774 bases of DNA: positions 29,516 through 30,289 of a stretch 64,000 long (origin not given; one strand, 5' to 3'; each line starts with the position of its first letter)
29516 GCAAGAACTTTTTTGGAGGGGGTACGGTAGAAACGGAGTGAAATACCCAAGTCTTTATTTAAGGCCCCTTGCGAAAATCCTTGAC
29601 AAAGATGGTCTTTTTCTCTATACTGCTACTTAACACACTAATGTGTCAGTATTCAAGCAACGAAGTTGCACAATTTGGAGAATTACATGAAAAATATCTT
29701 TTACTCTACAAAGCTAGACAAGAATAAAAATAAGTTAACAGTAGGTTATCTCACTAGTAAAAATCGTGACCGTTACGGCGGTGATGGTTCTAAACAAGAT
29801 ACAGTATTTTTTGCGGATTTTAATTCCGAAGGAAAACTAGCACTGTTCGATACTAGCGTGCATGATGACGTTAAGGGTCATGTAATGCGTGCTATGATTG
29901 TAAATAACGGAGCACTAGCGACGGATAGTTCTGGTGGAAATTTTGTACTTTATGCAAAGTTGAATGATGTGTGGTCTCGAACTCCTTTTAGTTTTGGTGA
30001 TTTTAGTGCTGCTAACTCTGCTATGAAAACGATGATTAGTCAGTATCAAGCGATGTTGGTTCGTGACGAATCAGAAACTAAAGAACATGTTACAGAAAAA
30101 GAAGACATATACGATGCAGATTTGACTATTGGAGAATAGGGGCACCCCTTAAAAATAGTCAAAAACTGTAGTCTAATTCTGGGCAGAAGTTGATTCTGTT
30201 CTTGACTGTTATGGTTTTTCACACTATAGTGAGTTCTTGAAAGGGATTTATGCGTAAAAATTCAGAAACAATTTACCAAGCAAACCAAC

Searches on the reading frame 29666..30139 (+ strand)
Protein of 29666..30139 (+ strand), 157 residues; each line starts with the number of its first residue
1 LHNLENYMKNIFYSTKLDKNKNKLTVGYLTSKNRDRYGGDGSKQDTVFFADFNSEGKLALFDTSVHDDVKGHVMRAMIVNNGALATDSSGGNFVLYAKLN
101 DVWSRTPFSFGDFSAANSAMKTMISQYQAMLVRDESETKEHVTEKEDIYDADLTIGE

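Call 12: search_protein_families(library=phrogs, proteins=[window:29666-30139:+], max_evalue=0.01)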
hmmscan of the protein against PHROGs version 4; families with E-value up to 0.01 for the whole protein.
window:29666-30139:+ (157 aa): 0 families

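Call 75: find_homologous_proteins(query=window:29666-30139:+, max_evalue=0.00001)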
Query window:29666-30139:+ (157 aa): 5 proteins with E <= 0.00001 among 16 candidates.
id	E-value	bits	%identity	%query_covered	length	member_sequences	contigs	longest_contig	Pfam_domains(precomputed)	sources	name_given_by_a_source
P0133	6.0e-93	326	100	96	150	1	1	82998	-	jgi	jgi:hypothetical protein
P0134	4.4e-64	233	70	96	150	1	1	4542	-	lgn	-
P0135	7.5e-54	200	63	96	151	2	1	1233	-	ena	-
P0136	1.0e-53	199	66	96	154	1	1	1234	-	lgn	-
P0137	9.0e-53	196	64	96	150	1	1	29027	-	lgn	-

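Call 76: find_encoding_contigs(protein=P0134, flank=10000, max_places=2)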
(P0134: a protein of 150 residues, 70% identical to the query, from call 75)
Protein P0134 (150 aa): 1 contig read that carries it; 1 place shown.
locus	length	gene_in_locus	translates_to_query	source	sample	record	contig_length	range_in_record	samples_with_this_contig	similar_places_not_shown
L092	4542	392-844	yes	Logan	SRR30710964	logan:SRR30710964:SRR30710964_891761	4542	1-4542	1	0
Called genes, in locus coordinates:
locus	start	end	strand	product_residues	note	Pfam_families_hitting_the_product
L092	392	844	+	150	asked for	-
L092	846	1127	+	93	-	-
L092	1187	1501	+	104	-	-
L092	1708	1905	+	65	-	-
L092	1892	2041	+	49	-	-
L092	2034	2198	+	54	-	-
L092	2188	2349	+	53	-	-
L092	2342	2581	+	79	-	-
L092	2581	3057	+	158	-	-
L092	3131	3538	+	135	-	-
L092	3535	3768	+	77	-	-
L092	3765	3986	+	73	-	-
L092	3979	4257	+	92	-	-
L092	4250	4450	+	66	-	-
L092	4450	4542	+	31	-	?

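Call 77: find_encoding_contigs(protein=P0137, flank=10000, max_places=2)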
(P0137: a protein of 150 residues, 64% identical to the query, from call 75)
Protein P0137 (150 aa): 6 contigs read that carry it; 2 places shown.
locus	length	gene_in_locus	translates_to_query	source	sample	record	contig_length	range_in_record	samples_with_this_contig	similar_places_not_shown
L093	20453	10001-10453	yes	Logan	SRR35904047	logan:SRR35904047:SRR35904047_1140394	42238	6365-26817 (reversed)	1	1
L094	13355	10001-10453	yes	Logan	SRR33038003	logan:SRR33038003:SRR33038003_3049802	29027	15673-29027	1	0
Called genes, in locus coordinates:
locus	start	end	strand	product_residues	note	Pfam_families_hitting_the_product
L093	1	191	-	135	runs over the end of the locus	-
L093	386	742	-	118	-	PF23148:Gp77 (faint)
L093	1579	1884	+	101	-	-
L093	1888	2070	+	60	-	-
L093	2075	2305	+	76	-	-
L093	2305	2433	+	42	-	-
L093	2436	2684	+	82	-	-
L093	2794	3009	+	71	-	-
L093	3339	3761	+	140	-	-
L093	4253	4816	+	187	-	PF26880:Phage_T5_dNMPase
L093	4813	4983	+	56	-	-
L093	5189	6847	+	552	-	-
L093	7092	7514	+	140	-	-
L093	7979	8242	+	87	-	PF25755:Phage_T3_1_05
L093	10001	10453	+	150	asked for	-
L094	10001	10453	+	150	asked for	-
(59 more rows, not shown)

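Call 89: search_protein_families(library=pfam, proteins=[window:29666-30139:+], max_evalue=0.01)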
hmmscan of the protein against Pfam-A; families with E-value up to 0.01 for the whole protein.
window:29666-30139:+ (157 aa): 0 families
